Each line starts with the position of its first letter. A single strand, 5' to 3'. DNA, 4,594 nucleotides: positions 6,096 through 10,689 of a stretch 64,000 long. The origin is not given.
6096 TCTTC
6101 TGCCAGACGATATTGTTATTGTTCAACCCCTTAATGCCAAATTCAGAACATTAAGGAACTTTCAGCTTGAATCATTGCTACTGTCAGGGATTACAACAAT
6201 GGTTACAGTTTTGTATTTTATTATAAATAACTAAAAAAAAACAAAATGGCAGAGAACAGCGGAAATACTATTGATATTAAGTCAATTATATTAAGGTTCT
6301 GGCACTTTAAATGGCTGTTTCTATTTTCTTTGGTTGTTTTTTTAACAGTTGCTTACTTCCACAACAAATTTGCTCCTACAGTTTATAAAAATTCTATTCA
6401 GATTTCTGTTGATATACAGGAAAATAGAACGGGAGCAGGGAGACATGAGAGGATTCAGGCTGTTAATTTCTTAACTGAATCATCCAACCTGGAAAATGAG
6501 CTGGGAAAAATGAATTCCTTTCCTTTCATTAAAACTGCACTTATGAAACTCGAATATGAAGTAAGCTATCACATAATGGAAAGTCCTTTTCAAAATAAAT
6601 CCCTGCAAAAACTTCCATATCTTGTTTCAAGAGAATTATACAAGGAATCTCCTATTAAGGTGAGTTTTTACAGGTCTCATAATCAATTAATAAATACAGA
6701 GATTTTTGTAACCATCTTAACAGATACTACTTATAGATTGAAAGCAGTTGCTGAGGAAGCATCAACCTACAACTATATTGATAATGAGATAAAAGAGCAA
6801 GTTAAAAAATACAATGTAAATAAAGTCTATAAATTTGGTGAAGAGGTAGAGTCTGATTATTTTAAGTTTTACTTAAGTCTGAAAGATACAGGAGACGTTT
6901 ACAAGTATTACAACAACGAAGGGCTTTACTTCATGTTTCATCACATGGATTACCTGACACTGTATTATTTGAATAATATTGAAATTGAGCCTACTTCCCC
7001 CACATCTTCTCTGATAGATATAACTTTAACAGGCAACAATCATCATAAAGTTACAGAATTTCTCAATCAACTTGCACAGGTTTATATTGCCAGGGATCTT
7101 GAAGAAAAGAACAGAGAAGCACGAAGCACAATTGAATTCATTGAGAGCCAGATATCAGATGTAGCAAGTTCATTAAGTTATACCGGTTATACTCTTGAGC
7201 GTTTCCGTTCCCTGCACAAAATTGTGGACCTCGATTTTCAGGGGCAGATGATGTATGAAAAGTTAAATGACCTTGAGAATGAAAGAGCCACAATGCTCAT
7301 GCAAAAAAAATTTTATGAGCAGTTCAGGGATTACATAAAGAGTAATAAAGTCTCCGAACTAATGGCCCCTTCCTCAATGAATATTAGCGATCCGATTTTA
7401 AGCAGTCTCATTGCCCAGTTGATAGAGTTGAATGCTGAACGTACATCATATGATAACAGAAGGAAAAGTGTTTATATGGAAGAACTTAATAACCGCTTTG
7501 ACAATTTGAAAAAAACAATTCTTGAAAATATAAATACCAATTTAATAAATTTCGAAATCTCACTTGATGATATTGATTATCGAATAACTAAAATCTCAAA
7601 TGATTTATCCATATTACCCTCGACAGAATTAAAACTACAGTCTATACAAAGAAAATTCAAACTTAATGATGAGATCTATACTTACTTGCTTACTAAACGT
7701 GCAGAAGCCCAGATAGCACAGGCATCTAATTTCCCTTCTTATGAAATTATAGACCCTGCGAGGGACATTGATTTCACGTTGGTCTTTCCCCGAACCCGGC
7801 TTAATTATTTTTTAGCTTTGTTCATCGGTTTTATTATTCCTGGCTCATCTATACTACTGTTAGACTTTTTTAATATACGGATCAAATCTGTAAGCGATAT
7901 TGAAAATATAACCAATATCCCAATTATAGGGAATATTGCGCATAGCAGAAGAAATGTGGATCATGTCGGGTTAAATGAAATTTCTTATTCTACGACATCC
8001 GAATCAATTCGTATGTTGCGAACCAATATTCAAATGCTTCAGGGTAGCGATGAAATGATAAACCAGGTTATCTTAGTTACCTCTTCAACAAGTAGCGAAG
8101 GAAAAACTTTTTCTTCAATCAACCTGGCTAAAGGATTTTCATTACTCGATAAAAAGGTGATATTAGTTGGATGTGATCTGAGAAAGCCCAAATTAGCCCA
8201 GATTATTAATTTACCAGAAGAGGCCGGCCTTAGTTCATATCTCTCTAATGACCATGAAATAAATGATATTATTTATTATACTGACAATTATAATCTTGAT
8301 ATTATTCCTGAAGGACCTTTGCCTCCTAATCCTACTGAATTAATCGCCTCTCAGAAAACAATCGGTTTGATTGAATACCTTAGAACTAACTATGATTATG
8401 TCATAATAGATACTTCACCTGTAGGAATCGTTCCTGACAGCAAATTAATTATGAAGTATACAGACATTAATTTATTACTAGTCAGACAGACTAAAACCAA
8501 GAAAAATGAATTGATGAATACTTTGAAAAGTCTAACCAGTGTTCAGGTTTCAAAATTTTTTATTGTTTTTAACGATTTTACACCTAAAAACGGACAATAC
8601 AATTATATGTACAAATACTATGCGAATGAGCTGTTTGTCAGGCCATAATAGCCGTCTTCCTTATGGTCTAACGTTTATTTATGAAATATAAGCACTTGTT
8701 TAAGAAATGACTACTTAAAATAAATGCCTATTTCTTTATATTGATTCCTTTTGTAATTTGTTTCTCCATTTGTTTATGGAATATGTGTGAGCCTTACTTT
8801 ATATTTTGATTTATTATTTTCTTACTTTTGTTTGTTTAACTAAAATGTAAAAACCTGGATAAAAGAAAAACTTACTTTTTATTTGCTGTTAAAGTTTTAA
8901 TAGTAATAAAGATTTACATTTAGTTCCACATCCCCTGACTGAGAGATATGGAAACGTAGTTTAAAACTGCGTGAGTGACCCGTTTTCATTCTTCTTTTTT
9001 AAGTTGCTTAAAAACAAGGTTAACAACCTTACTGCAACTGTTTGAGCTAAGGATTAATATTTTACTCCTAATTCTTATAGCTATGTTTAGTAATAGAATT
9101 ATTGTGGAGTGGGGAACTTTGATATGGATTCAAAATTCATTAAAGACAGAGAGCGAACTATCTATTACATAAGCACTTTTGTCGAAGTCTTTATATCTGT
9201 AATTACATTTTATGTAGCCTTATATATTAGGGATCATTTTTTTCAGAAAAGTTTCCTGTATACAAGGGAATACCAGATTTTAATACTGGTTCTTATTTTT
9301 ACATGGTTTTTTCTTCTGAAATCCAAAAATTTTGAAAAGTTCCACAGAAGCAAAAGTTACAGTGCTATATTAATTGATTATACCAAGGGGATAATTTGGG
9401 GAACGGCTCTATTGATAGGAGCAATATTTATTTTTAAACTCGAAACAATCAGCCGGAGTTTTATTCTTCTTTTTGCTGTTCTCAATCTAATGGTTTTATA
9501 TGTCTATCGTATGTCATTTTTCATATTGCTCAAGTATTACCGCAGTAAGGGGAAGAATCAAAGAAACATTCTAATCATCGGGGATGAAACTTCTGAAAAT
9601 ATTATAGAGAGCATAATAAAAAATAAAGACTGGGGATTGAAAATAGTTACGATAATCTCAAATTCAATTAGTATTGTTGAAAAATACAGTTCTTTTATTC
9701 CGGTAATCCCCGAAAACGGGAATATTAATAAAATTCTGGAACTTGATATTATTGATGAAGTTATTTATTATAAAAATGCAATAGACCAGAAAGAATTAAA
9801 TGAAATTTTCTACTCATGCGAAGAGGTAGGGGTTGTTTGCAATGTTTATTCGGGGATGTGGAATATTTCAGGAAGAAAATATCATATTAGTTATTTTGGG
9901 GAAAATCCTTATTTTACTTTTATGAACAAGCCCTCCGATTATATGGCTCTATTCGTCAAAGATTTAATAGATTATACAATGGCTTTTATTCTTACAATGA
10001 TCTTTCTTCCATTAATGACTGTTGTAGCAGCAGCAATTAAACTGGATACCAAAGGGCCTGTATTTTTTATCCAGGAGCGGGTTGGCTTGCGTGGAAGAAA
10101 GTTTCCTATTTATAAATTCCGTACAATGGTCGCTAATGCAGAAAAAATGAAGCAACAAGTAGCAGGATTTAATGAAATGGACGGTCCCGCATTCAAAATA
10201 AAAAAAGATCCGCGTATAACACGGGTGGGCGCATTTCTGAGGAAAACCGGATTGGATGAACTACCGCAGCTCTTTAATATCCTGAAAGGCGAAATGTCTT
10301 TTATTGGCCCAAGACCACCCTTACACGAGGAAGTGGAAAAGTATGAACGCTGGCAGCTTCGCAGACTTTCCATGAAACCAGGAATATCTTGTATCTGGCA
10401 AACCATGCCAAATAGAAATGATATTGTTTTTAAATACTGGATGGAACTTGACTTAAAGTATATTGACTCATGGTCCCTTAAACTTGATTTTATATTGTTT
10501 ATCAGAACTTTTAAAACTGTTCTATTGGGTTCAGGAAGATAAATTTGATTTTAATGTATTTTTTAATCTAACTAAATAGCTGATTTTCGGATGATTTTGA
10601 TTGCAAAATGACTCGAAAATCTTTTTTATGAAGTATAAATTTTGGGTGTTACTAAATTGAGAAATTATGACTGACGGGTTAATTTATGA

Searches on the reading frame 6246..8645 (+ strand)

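Call 64: search_protein_families(library=pfam, proteins=[window:6246-8645:+], max_evalue=0.0001)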
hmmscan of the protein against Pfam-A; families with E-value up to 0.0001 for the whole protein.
window:6246-8645:+ (800 aa): 4 families
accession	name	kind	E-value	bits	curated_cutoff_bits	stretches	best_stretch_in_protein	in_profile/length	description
PF13614.12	AAA_31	-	3.4e-09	37.3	27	1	608-726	3-128/177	AAA domain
PF02706.20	Wzz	-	7.3e-08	33.1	25.5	1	7-65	1-55/91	Chain length determinant protein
PF13807.11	GNVR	-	1.3e-06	28.6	27.7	1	466-534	8-75/82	G-rich domain on putative tyrosine kinase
PF01656.29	CbiA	-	1.4e-05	25.5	25.4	1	609-782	1-87/125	CobQ/CobB/MinD/ParA nucleotide binding domain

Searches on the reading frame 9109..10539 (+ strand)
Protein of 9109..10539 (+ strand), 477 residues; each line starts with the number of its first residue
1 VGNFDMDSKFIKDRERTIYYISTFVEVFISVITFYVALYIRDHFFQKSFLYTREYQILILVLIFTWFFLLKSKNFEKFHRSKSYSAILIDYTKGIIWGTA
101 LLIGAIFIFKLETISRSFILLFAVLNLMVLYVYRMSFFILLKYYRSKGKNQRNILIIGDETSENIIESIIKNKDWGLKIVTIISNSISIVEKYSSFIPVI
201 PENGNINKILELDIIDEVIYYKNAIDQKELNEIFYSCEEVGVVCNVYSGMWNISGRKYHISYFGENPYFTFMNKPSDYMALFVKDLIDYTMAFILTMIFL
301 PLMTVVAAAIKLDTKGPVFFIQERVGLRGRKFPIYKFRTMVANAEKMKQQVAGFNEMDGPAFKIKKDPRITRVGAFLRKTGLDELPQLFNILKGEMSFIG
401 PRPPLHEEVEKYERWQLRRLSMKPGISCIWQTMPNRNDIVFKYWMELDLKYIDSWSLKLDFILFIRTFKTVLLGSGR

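Call 64: search_protein_families(library=pfam, proteins=[window:9109-10539:+], max_evalue=0.0001)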
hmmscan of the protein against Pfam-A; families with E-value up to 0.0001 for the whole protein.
window:9109-10539:+ (477 aa): 2 families
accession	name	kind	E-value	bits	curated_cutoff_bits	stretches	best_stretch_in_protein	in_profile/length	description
PF02397.22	Bac_transf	-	8.5e-64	214.8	27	1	284-472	1-178/179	Bacterial sugar transferase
PF13727.12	CoA_binding_3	-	4.5e-10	40.2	25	1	80-220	10-147/175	CoA-binding domain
